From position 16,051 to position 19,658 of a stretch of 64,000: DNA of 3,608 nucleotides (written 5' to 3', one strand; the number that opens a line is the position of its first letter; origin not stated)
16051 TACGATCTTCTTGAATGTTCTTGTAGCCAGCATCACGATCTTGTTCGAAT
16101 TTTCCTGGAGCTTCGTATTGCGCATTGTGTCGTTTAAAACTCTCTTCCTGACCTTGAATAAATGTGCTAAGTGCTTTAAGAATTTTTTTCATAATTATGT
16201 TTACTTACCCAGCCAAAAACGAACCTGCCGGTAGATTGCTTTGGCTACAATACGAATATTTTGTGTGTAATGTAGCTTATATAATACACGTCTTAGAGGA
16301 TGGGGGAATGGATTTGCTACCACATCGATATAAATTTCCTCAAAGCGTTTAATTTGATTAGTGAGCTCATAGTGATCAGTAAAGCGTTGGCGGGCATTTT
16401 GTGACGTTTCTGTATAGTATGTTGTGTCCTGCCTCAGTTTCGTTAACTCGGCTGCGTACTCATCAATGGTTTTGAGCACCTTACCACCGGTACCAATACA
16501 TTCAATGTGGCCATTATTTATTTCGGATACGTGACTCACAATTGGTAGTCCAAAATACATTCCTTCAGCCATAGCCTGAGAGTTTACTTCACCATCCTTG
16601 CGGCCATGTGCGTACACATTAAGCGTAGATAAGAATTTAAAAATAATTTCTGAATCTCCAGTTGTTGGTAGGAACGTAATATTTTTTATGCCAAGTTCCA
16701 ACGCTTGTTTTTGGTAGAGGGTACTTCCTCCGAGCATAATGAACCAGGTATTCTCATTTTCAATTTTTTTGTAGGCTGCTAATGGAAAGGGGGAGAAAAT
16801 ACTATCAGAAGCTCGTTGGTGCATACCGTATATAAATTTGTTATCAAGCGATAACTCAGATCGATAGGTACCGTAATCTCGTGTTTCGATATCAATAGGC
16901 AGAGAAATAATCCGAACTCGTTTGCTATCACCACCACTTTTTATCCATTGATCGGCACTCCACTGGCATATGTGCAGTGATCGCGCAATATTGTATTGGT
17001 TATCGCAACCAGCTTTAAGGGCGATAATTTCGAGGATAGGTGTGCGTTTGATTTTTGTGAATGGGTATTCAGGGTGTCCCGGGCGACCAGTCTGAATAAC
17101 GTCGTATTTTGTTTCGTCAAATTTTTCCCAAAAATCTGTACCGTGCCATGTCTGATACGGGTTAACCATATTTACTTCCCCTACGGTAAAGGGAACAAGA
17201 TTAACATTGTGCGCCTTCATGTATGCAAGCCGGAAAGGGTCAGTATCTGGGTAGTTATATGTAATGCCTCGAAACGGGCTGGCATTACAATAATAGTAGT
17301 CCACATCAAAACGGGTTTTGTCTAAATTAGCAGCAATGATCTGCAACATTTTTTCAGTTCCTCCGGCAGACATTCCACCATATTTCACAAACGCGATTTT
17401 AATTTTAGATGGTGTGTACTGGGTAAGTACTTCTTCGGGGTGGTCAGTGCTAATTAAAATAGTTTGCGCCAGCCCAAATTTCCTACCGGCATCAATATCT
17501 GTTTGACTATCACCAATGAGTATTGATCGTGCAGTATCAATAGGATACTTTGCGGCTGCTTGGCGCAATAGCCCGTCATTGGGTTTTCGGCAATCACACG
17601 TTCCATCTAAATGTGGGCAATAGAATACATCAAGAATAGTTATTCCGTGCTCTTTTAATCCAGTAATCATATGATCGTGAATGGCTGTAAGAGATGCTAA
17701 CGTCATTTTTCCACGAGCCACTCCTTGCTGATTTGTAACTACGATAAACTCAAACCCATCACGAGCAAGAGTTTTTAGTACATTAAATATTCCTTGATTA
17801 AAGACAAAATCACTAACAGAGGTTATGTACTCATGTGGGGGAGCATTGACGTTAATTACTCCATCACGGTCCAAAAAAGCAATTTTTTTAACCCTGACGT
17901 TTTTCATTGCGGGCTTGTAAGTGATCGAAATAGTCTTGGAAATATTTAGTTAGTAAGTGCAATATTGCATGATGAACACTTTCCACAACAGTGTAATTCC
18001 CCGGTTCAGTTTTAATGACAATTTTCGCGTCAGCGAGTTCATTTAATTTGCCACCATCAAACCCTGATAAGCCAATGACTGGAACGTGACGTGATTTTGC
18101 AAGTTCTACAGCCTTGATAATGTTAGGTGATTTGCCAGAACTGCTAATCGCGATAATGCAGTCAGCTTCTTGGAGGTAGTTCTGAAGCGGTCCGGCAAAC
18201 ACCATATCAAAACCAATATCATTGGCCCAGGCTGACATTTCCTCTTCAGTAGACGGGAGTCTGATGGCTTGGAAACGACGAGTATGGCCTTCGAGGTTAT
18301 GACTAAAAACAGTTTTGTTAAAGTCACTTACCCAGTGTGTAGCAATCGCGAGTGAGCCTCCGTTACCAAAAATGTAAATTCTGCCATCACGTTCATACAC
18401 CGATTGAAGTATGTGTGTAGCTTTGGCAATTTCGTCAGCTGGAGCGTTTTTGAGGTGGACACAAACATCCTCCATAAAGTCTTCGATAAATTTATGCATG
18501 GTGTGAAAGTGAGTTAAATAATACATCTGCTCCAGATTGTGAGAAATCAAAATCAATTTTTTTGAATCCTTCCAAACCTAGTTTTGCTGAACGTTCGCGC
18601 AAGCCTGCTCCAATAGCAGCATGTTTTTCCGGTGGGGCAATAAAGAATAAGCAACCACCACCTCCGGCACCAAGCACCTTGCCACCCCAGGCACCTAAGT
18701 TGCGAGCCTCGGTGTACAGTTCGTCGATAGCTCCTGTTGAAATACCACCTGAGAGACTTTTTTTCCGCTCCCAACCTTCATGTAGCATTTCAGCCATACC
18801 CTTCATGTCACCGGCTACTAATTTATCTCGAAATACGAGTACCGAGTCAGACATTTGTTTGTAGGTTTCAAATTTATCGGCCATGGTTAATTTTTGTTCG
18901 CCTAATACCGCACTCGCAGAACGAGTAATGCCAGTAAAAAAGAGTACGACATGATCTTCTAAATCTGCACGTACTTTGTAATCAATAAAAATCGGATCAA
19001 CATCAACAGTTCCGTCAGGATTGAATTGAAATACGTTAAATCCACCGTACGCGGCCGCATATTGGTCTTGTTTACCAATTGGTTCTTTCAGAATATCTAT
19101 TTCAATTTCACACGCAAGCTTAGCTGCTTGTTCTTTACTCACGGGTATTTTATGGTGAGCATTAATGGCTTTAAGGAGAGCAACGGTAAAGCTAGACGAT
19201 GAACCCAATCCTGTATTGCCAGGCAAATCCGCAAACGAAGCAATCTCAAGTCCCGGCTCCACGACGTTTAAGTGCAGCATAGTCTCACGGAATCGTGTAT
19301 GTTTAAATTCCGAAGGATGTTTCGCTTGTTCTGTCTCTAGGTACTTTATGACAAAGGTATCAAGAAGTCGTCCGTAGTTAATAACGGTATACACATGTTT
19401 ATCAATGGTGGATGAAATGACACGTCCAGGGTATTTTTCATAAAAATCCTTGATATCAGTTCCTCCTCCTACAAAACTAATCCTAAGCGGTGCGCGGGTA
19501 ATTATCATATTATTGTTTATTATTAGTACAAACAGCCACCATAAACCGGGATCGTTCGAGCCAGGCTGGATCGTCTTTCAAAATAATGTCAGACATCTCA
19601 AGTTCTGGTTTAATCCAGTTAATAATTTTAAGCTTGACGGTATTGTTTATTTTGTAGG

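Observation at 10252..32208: Low-GC glycan island making a methylated (possibly sulfated) heptose-containing surface polymer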

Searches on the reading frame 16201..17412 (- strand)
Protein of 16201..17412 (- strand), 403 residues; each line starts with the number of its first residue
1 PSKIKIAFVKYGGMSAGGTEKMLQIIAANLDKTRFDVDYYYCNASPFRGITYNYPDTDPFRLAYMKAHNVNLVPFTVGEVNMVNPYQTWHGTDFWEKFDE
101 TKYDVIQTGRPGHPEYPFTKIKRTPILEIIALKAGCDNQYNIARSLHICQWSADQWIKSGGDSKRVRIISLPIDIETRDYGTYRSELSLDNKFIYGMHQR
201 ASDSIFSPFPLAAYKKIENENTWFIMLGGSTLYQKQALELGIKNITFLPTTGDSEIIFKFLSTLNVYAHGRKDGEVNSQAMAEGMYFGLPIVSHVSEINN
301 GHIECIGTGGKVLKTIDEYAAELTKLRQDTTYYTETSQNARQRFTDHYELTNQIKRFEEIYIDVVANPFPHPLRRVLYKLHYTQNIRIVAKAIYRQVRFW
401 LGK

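Call 23: search_solved_structures(query=window:16201-17412:-, max_evalue=0.01)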
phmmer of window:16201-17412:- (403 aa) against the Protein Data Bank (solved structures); distinct sequences matched with E-value up to 0.01: 0.

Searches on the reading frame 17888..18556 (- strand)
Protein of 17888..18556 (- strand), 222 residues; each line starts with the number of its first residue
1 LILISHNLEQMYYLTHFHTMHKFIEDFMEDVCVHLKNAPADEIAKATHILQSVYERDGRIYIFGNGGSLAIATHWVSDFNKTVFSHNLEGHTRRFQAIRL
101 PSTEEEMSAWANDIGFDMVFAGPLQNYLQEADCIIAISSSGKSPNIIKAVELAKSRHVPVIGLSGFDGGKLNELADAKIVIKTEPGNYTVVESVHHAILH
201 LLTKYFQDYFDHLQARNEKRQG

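Call 4: search_protein_families(library=pfam, proteins=[window:17888-18556:-], max_evalue=0.01)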
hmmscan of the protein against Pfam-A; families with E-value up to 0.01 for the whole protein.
window:17888-18556:- (222 aa): 2 families
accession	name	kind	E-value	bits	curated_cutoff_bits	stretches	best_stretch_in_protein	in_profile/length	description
PF13580.11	SIS_2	-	5.2e-17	62.6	27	1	28-165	6-138/138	SIS domain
PF01380.27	SIS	-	2.8e-11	43.8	25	1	127-187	50-110/131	SIS domain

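Call 6: search_protein_families(library=ncbifam, proteins=[window:17888-18556:-], max_evalue=0.001)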
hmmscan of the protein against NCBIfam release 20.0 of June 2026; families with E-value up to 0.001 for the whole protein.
window:17888-18556:- (222 aa): 16 families
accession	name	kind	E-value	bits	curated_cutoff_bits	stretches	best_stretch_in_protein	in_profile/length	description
NF010546.0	PRK13936.1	equivalog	1.4e-26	93.5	276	1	32-204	18-186/197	phosphoheptose isomerase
TIGR00441.1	gmhA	equivalog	1.5e-26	93.3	209.45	1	48-204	2-151/154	D-sedoheptulose 7-phosphate isomerase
NF001628.0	PRK00414.1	equivalog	7.7e-24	84.4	265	1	37-204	24-184/192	D-sedoheptulose 7-phosphate isomerase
NF008138.0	PRK10886.1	equivalog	5.8e-16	58.8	352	1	37-180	21-159/196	DnaA initiator-associating protein DiaA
NF010547.0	PRK13938.1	equivalog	1.2e-15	57.7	320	1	50-200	38-181/196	D-sedoheptulose 7-phosphate isomerase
NF002805.0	PRK02947.1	subfamily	4.4e-09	35.9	135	1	28-164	11-141/247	sugar isomerase domain-containing protein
NF003915.0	PRK05441.1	subfamily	6.2e-09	35.3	168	1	128-185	129-186/300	N-acetylmuramic acid 6-phosphate etherase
NF040776.2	AlsR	equivalog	2e-07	30.2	400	1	127-180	173-226/279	transcriptional repressor AlsR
NF008458.0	PRK11337.1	equivalog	2.5e-07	29.9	378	1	127-186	185-243/293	MurR/RpiR family transcriptional regulator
TIGR03127.2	RuMP_HxlB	equivalog_domain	3.2e-06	27.1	160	1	126-185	68-127/178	6-phospho-3-hexuloisomerase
NF009222.0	PRK12570.1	subfamily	7.3e-06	25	255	1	42-185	54-193/307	N-acetylmuramic acid 6-phosphate etherase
NF041755.1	RuMP_HxlAB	equivalog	1.6e-05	24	500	1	128-192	286-349/391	bifunctional 3-hexulose-6-phosphate synthase/6-phospho-3-hexuloisomerase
TIGR00274.1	TIGR00274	equivalog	5.3e-05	22.4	302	1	128-181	124-177/291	N-acetylmuramic acid 6-phosphate etherase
NF008141.0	PRK10892.1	equivalog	0.00039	19.8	505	0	129-183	95-149/328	arabinose-5-phosphate isomerase KdsD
TIGR02128.1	G6PI_arch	equivalog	0.00039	19.4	213.9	0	126-177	62-111/308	bifunctional phosphoglucose/phosphomannose isomerase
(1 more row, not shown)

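Call 21: search_solved_structures(query=window:17888-18556:-, max_evalue=0.00001)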
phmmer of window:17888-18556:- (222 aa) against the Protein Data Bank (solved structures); distinct sequences matched with E-value up to 0.00001: 15.
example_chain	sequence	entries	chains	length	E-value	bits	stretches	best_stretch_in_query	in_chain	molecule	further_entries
1tk9_A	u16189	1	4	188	4.2e-23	85.4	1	40-208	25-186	Phosphoheptose isomerase 1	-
5by2_A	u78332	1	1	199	7.9e-19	71.4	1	57-204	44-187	Phosphoheptose isomerase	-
1x94_A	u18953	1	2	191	2.5e-18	69.8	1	42-205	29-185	putative Phosphoheptose isomerase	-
5i01_A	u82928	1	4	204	4.1e-18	69.1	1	45-202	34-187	Phosphoheptose isomerase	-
2i22_A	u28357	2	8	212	1.9e-17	66.9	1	38-206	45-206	Phosphoheptose isomerase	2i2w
3trj_A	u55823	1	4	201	5.3e-16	62.2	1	23-204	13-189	Phosphoheptose isomerase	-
5lu7_A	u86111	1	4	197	8.6e-16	61.5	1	55-182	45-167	Phosphoheptose isomerase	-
5ltz_A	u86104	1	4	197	9.3e-16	61.4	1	55-201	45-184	Phosphoheptose isomerase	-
2xbl_A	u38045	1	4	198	1.7e-15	60.6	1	55-182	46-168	PHOSPHOHEPTOSE ISOMERASE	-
2x3y_A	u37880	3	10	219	2.1e-15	60.2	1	55-182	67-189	PHOSPHOHEPTOSE ISOMERASE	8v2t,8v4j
1x92_A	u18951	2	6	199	2.5e-15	60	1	43-203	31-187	PHOSPHOHEPTOSE ISOMERASE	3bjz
5lu5_A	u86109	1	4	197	3e-15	59.7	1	55-182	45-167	Phosphoheptose isomerase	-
5lu6_A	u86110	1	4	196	2e-14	57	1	55-182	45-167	Phosphoheptose isomerase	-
4u6n_A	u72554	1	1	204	9.1e-14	54.9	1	16-196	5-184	DnaA initiator-associating protein DiaA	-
2yva_A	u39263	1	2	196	4.6e-13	52.6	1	37-196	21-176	DnaA initiator-associating protein diaA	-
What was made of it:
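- Checked: Best solved structure is C. jejuni GmhA 1tk9 (call 21).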

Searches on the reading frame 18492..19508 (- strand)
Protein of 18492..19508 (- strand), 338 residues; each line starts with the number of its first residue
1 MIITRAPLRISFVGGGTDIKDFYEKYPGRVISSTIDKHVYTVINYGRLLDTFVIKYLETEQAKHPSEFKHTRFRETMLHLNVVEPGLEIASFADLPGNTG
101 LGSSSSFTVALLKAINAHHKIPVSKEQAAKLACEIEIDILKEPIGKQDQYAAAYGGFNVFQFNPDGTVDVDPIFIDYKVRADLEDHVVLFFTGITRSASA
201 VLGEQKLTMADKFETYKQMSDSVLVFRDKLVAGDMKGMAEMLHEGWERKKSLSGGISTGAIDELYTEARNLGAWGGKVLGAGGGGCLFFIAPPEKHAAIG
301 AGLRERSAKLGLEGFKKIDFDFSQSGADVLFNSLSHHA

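Call 4: search_protein_families(library=pfam, proteins=[window:18492-19508:-], max_evalue=0.01)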
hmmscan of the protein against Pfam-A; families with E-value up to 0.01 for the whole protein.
window:18492-19508:- (338 aa): 3 families
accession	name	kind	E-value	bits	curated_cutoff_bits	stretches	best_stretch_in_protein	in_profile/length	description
PF00288.32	GHMP_kinases_N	-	5e-16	59.1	22.3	1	81-156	15-87/87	GHMP kinases N terminal domain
PF08544.19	GHMP_kinases_C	-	4.3e-12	46.7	21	1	228-298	3-73/85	GHMP kinases C terminal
PF22700.2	MVD-like_N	-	0.001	19.2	27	1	58-132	53-128/157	Diphosphomevalonate decarboxylase-like N-terminal domain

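Call 6: search_protein_families(library=ncbifam, proteins=[window:18492-19508:-], max_evalue=0.001)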
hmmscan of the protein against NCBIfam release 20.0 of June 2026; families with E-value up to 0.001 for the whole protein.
window:18492-19508:- (338 aa): 14 families
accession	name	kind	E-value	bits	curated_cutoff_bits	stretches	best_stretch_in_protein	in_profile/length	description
NF049969.1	GlMnHpPKinHddA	equivalog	1.4e-52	179.3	600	1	2-304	3-317/338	D-glycero-D-manno-heptose 7-phosphate kinase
NF009948.0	PRK13412.1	equivalog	4.4e-22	77.6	721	1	80-299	720-944/974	bifunctional fucokinase/fucose-1-phosphate guanylyltransferase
NF003036.0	PRK03926.1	equivalog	1.5e-18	66.9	403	2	78-160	68-148/302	mevalonate kinase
TIGR00549.1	mevalon_kin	equivalog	4.8e-18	65.6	163.05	1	75-288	71-274/276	mevalonate kinase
NF003006.0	PRK03817.1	equivalog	1.9e-14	53.4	443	1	87-172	88-173/352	galactokinase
NF001816.0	PRK00555.1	equivalog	4.1e-10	39.2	509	1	88-156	93-161/363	galactokinase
NF003472.0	PRK05101.1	equivalog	2.3e-08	33.4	499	1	6-155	25-181/382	galactokinase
TIGR00131.1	gal_kin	equivalog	2.4e-07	30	226.65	1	69-155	93-179/388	galactokinase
TIGR00191.1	thrB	equivalog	1.1e-05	24.5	168.25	1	84-160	77-147/304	homoserine kinase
NF003705.0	PRK05322.1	equivalog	1.3e-05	24.1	385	1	73-155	99-181/388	galactokinase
NF040725.1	panto_kin_Meth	equivalog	0.00014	20.9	380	1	76-158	78-154/286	pantoate kinase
TIGR01220.1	Pmev_kin_Gr_pos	equivalog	0.00031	19.9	165.7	0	98-161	115-178/358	phosphomevalonate kinase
NF002288.1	PRK01212.1-4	equivalog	0.00041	19.5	194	1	84-224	74-207/303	homoserine kinase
TIGR01920.1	Shik_kin_archae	equivalog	0.00089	18.7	126.85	0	75-138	58-121/266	shikimate kinase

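Call 10: find_encoding_contigs(protein=window:18492-19508:-, flank=10000, max_places=6)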
Protein window:18492-19508:- (338 aa): no gene with exactly this product is on record in the collection.

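Call 20: search_solved_structures(query=window:18492-19508:-, max_evalue=0.00001)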
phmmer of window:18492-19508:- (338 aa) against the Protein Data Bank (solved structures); distinct sequences matched with E-value up to 0.00001: 15.
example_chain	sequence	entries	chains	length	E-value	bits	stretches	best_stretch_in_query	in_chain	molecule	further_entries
3k85_A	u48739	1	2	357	2.9e-47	164.9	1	2-300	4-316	D-glycero-D-manno-heptose 1-phosphate kinase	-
4usm_A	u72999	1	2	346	7.3e-47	163.6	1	2-300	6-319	PUTATIVE SUGAR KINASE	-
4usk_A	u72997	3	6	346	1.4e-46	162.6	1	2-300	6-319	PUTATIVE SUGAR KINASE | SUGAR KINASE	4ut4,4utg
4n3o_A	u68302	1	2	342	3.2e-42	148.3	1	2-306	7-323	Putative D-glycero-D-manno-heptose 7-phosphate kinase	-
9iip_A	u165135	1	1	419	9.9e-15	58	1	80-297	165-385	L-fucokinase/L-fucose-1-P guanylyltransferase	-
5yys_A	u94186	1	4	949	1.2e-13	54.5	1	80-297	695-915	L-fucokinase, L-fucose-1-P guanylyltransferase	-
9iit_A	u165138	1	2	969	1.2e-13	54.4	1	80-297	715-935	L-fucokinase/L-fucose-1-P guanylyltransferase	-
1s4e_A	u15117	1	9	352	2.2e-13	53.5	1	87-209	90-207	Galactokinase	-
6mde_A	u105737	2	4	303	3.9e-12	49.4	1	86-302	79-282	Mevalonate kinase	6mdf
4hac_A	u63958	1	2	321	5e-12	49.1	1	86-302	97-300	Mevalonate kinase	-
8teb_A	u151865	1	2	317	1.5e-11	47.5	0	255-302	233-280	Mevalonate kinase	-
2cz9_A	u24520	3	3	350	9.3e-10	41.6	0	92-207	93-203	Probable galactokinase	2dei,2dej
1kkh_A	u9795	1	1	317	9.4e-10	41.6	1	72-299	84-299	Mevalonate Kinase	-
1vis_A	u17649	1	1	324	9.8e-10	41.6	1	72-299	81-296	Mevalonate kinase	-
2hfs_A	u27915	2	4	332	1.3e-07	34.6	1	81-306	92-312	Mevalonate kinase, putative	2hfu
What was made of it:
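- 18492..19508 (-): HddA-type GHMP kinase (D-glycero-D-manno-heptose-7-P 1-kinase, alpha anomer route). Structures 3k85, 4usk (WcbL) and 4n3o at about 165 bits against 58 for fucokinase (calls 6, 20).
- On GDP-D-glycero-alpha-D-manno-heptose pathway (GmhA, HddA, GmhB, HddC): Heptose kinases 3k85, WcbL 4usk and 4n3o score about 165 bits against 58 for fucokinase (calls 6, 20).
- Checked: Best structures are the heptose kinases 3k85, WcbL 4usk and 4n3o at about 165 bits, against 58 bits for fucokinase (call 20).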
